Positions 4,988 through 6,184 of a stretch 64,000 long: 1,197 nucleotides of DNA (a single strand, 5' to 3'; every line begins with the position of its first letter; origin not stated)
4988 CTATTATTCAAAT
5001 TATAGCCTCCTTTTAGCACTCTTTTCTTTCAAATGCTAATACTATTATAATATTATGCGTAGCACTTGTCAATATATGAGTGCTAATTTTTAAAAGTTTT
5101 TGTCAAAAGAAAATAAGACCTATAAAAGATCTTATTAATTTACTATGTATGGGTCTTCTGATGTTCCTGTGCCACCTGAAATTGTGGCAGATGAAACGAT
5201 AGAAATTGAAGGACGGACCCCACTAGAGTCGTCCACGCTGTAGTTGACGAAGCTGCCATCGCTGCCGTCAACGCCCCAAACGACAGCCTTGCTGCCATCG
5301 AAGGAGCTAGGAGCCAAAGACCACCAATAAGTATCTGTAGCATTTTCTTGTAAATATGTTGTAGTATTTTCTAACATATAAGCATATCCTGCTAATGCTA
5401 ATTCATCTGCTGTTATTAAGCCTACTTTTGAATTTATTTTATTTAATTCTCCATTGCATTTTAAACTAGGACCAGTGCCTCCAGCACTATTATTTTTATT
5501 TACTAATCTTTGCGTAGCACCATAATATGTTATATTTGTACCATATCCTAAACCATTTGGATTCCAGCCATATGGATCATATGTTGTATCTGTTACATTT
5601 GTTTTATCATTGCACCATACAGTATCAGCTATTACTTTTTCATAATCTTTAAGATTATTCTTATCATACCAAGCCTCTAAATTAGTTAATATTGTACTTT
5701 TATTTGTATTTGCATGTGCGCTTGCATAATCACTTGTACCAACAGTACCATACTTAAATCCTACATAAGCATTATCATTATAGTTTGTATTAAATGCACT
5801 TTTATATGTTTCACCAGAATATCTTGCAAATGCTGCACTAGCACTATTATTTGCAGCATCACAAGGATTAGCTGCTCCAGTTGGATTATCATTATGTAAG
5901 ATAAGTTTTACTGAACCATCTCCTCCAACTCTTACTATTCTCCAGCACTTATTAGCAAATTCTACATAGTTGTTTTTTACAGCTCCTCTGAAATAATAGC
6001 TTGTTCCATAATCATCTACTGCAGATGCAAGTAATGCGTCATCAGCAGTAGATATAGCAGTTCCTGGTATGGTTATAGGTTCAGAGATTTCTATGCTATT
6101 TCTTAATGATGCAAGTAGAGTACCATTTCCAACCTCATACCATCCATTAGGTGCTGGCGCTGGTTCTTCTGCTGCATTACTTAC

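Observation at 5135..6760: Modular multigene family of secreted TasA/camelysin-like proteins with concerted evolution of a C-terminal domain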

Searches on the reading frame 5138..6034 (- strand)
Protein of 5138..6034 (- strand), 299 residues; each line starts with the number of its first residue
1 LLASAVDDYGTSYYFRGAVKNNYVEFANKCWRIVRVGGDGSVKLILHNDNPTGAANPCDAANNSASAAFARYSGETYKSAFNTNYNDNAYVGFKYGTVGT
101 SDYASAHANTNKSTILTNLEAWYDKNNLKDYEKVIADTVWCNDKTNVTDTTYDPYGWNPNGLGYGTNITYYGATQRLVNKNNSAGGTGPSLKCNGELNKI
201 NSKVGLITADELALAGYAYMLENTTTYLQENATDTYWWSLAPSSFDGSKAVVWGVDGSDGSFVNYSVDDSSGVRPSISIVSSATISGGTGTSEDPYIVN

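Call 16: find_related_loci(query=A2, collection=genome_contigs, flank=10000)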
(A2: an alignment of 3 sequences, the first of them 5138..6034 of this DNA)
Query A2 (299 aa) in genome_contigs; peptide patterns used: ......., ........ (x = any residue, [..] = any of these).
583 stretches matched a pattern (row limit reached: there are more); 527 encode a relative of the query (tblastn E <= 1e-3); the best 80 are kept; 75 distinct loci.
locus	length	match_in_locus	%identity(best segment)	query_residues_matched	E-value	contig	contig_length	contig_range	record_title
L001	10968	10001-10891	77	1-299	4e-152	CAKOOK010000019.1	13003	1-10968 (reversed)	MAG: uncultured Bacilli bacterium isolate REFINED_METABAT215_TOP10_CONTIGS_1500_ASSEMBLY_K77_MERGED__Hadza_PheChl_Fiber-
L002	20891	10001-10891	77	1-299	6e-148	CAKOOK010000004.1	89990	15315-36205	MAG: uncultured Bacilli bacterium isolate REFINED_METABAT215_TOP10_CONTIGS_1500_ASSEMBLY_K77_MERGED__Hadza_PheChl_Fiber-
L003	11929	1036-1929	75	1-298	7e-144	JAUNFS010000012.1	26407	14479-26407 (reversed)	MAG: bacterium isolate S25M_St_metabat_91 NODE_644_length_26407_cov_27.308705, whole genome shotgun sequence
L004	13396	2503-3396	75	1-299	1e-141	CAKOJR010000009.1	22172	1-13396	MAG: uncultured Bacilli bacterium isolate REFINED_METABAT215_TOP10_CONTIGS_1500_ASSEMBLY_K77_MERGED__Hadza_MoBio_hadza-I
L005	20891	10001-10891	75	1-298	8e-137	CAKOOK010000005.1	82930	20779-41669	MAG: uncultured Bacilli bacterium isolate REFINED_METABAT215_TOP10_CONTIGS_1500_ASSEMBLY_K77_MERGED__Hadza_PheChl_Fiber-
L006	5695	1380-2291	71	1-299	2e-137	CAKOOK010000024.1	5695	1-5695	MAG: uncultured Bacilli bacterium isolate REFINED_METABAT215_TOP10_CONTIGS_1500_ASSEMBLY_K77_MERGED__Hadza_PheChl_Fiber-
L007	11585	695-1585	76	1-299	1e-136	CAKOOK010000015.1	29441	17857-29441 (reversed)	MAG: uncultured Bacilli bacterium isolate REFINED_METABAT215_TOP10_CONTIGS_1500_ASSEMBLY_K77_MERGED__Hadza_PheChl_Fiber-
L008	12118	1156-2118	69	1-299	2e-134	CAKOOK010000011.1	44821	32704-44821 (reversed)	MAG: uncultured Bacilli bacterium isolate REFINED_METABAT215_TOP10_CONTIGS_1500_ASSEMBLY_K77_MERGED__Hadza_PheChl_Fiber-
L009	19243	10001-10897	75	1-299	2e-134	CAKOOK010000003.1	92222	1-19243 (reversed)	MAG: uncultured Bacilli bacterium isolate REFINED_METABAT215_TOP10_CONTIGS_1500_ASSEMBLY_K77_MERGED__Hadza_PheChl_Fiber-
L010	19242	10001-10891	72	1-298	3e-133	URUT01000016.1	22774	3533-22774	uncultured Tenericutes bacterium isolate UMGS1372 genome assembly, contig: NODE_483_length_22774_cov_15.706985, whole ge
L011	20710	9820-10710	71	1-298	1e-132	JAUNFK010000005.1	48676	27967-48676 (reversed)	MAG: bacterium isolate S25M_St_metabat_56 NODE_239_length_48676_cov_7.373563, whole genome shotgun sequence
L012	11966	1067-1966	70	1-299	5e-132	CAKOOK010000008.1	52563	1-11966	MAG: uncultured Bacilli bacterium isolate REFINED_METABAT215_TOP10_CONTIGS_1500_ASSEMBLY_K77_MERGED__Hadza_PheChl_Fiber-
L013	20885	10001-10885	76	7-298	1e-131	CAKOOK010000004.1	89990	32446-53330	MAG: uncultured Bacilli bacterium isolate REFINED_METABAT215_TOP10_CONTIGS_1500_ASSEMBLY_K77_MERGED__Hadza_PheChl_Fiber-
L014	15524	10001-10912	71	1-298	3e-131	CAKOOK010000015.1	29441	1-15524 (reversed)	MAG: uncultured Bacilli bacterium isolate REFINED_METABAT215_TOP10_CONTIGS_1500_ASSEMBLY_K77_MERGED__Hadza_PheChl_Fiber-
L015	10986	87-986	74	1-298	2e-130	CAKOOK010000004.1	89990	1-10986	MAG: uncultured Bacilli bacterium isolate REFINED_METABAT215_TOP10_CONTIGS_1500_ASSEMBLY_K77_MERGED__Hadza_PheChl_Fiber-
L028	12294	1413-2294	56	1-298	9e-101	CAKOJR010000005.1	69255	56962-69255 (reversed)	MAG: uncultured Bacilli bacterium isolate REFINED_METABAT215_TOP10_CONTIGS_1500_ASSEMBLY_K77_MERGED__Hadza_MoBio_hadza-I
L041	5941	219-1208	47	1-298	9e-86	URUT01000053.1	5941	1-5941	uncultured Tenericutes bacterium isolate UMGS1372 genome assembly, contig: NODE_3858_length_5941_cov_16.188243, whole ge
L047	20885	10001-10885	53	1-298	2e-82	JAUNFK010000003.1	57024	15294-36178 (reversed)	MAG: bacterium isolate S25M_St_metabat_56 NODE_177_length_57024_cov_7.104074, whole genome shotgun sequence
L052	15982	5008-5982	48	1-298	2e-79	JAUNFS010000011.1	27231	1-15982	MAG: bacterium isolate S25M_St_metabat_91 NODE_618_length_27231_cov_39.120584, whole genome shotgun sequence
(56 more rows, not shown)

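Call 43: search_solved_structures(query=A2, max_evalue=10, show_alignments=2)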
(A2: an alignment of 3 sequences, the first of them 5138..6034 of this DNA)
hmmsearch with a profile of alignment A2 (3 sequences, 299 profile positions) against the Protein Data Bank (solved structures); distinct sequences matched with E-value up to 10: 1.
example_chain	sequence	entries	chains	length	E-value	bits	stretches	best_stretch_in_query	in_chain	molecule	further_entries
4di6_A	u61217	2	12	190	0.24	14.3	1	86-133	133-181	Nucleoside diphosphate kinase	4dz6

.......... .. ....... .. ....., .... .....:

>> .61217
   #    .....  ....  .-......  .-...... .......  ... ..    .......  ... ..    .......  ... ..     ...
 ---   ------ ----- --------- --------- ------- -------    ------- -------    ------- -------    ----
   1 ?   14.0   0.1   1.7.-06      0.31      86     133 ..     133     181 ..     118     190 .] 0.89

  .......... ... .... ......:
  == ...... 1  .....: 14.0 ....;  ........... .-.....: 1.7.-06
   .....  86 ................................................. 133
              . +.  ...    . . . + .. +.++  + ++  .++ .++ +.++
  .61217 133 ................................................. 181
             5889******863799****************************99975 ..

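Call 48: find_homologous_proteins(query=A6)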
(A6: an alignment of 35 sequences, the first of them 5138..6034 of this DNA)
Query A6 (35 sequences) (299 aa, profile of the alignment): 5472 proteins with E <= 0.001 among 8000 candidates; the best 120 are listed.
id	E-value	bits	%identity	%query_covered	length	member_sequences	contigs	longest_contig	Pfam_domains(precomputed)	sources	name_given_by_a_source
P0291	1.1e-143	497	50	100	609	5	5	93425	-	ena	-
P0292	2.9e-142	492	62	100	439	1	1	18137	-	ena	-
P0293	4.3e-142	492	60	100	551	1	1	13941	-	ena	-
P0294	9.1e-142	491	56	100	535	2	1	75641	-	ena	-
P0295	3.0e-141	489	60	99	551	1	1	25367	-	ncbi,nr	ncbi:MAG: hypothetical protein Q4C33_04140 [bacterium]|nr:hypothetical protein [bacterium]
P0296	1.1e-140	487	60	100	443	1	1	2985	-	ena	-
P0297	1.3e-140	487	62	100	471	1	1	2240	-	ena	-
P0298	2.6e-140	486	45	100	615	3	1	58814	-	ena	-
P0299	2.9e-140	486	61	100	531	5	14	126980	-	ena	-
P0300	2.9e-140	486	59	100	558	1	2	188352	-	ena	-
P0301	2.9e-140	486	61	100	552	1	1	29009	-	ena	-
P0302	3.3e-140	486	60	100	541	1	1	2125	-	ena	-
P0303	3.9e-140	485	58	100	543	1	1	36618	-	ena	-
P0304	1.2e-139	484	55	100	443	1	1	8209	-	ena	-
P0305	1.2e-139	484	59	100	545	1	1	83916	-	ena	-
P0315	1.2e-138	480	58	100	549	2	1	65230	PF19789.7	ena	-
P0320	3.7e-138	479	58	100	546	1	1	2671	PF19789.7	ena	-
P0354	2.0e-135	470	62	100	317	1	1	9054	PF19789.7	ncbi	ncbi:MAG: DUF6273 domain-containing protein, partial [Bacilli bacterium]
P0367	4.1e-135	469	79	100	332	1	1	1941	PF19789.7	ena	-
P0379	6.8e-135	468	79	100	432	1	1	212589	PF19789.7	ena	-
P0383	9.2e-135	468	81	100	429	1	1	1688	PF19789.7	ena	-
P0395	1.8e-134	467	78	100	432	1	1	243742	PF19789.7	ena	-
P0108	2.6e-134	466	80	100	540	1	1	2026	PF19789.7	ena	-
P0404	3.4e-134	466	79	100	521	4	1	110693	PF19789.7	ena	-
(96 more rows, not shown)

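Call 50: search_protein_families(library=ncbifam, proteins=[L047:18745-19842:+], max_evalue=0.1)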
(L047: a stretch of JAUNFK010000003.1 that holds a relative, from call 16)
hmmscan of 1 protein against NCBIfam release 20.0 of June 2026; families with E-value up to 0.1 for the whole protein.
L047:18745-19842:+ (366 aa): 3 families
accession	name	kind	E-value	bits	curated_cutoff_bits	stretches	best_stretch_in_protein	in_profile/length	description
TIGR02228.1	sigpep_I_arch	equivalog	4.7e-24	85.1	51.85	1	236-357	8-130/158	signal peptidase I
NF046067.1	SigPepSipWBacil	equivalog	7.9e-17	61.4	190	1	247-354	23-134/189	signal peptidase I SipW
TIGR02227.1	sigpep_I_bact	equivalog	3.4e-08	33.5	47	1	240-313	2-77/162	signal peptidase I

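Call 55: predict_structure(alignment_id=A7)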
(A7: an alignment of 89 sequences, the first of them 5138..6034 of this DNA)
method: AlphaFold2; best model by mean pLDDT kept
length: 299 residues; sequences in the alignment: 89
mean_pLDDT: 45.0   pTM: 0.34
mean pLDDT of the five models: 45.0, 43.5, 39.7, 39.8, 38.8
residues with pLDDT >= 90: 0; 70-90: 3; 50-70: 96; < 50: 200
segments of 3 or more residues with pLDDT < 50: 1-50, 56-58, 62-120, 122-124, 126-148, 160-168, 188-207, 210-233, 275-279
pLDDT, mean of each block of 10 residues (from residue 1): 23 28 36 36 38 53 40 37 34 33 42 44 47 39 43 55 44 56 51 38 42 41 36 55 59 65 63 49 65 58
secondary structure, 60 per line:
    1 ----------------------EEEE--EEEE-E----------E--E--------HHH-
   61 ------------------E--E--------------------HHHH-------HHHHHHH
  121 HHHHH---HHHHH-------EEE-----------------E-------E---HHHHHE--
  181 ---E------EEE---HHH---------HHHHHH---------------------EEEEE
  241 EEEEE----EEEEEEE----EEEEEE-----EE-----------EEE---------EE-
elements in order: E23-26 E29-32 H103-106 H114-125 H129-133 E141-143 H173-177 E191-193 H209-214 E236-245 E250-256 E261-266 E285-287

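Call 56: search_protein_families(library=pfam, alignment_id=A6, max_evalue=0.1)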
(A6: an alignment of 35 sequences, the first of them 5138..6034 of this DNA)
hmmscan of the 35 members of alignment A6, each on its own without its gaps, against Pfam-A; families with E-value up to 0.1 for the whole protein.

A. member 1, window:5138-6034:- (299 aa): 0 families

B. families by the number of members that match (of 35 scanned): 3 families
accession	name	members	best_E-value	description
PF19789.6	DUF6273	12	9.4e-07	Domain of unknown function (DUF6273)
PF09394.16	Inhibitor_I42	1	0.013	Chagasin family peptidase inhibitor I42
PF07884.19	VKOR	1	0.026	Vitamin K epoxide reductase family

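Call 66: search_solved_structures(query=A6, max_evalue=10, show_alignments=3)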
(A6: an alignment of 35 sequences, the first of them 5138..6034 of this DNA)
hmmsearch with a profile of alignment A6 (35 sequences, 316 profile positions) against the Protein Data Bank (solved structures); distinct sequences matched with E-value up to 10: 0.

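Call 72: search_protein_families(library=pfam, proteins=[L028:3868-4749:+, L041:2835-3704:+, L052:1681-2544:+], max_evalue=0.01)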
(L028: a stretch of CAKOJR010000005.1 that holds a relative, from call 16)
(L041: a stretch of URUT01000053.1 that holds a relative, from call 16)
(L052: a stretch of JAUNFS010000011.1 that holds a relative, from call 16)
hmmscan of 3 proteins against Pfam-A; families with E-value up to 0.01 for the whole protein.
L028:3868-4749:+ (294 aa): 1 family
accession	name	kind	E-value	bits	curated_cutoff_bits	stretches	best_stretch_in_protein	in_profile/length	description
PF00078.32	RVT_1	-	1.1e-13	51.8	29.6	1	26-238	34-204/205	Reverse transcriptase (RNA-dependent DNA polymerase)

L041:2835-3704:+ (290 aa): 1 family
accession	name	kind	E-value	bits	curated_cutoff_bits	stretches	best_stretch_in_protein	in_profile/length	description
PF00078.32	RVT_1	-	8e-14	52.3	29.6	1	5-238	17-204/205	Reverse transcriptase (RNA-dependent DNA polymerase)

L052:1681-2544:+ (288 aa): 1 family
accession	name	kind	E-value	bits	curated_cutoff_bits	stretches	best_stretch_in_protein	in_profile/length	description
PF00078.32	RVT_1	-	1.2e-13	51.7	29.6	1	5-238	17-204/205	Reverse transcriptase (RNA-dependent DNA polymerase)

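Call 77: find_related_loci(query=A8, collection=metagenome_contigs, flank=6000)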
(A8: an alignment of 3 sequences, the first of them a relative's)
Query A8 (294 aa) in metagenome_contigs; peptide patterns used: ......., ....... (x = any residue, [..] = any of these).
600 stretches matched a pattern (row limit reached: there are more); 36 encode a relative of the query (tblastn E <= 1e-3); 36 distinct loci.
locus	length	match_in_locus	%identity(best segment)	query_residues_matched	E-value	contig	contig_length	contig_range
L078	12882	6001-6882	96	1-294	0e+0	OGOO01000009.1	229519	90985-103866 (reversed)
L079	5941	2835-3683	62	1-283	9e-106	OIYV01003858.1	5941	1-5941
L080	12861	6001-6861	61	1-287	2e-103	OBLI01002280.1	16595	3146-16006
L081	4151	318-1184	56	1-288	3e-88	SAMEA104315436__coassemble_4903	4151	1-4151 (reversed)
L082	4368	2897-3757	50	1-288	2e-73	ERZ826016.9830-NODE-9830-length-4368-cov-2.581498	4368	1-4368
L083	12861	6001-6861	48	1-288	4e-72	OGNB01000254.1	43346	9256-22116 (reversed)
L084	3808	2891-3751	49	1-288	1e-71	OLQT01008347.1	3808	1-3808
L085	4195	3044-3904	52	1-288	9e-71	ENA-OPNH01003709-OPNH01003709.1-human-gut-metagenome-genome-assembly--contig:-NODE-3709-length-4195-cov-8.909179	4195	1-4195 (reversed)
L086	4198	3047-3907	51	1-288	4e-70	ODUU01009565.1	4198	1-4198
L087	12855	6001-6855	46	1-285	1e-67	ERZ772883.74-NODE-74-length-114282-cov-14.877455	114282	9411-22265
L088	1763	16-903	44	1-293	3e-65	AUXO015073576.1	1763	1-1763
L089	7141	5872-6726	45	1-285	7e-63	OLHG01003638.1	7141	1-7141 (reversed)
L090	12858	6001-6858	45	1-284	5e-61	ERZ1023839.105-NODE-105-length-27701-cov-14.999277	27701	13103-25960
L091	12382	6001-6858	54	1-288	6e-81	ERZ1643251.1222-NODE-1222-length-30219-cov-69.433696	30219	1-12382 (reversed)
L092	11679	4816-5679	41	1-288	4e-56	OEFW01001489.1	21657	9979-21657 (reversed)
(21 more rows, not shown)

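Call 94: search_protein_families(library=pfam, proteins=[L028:2886-3299:+, L028:3295-3639:+, L047:18150-18677:+, L047:19862-20473:+], max_evalue=0.05)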
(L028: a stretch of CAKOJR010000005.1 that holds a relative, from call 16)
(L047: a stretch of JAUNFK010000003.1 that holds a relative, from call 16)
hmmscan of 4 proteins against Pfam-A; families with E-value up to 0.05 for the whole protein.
L028:2886-3299:+ (138 aa): 1 family
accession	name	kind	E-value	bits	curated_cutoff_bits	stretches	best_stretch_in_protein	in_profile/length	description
PF01624.25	MutS_I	-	1.2e-07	32.3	20.6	1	30-104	7-88/113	MutS domain I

L028:3295-3639:+ (115 aa): 1 family
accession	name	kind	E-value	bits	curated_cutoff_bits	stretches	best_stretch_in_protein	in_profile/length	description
PF22296.2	bAvd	-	0.027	15.4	40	1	28-114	17-103/107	bAvd-like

L047:18150-18677:+ (176 aa): 1 family
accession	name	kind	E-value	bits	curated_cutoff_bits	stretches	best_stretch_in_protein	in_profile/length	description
PF03814.21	KdpA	-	0.013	14.2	22.6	1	2-72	49-115/548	Potassium-transporting ATPase A subunit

L047:19862-20473:+ (204 aa): 0 families
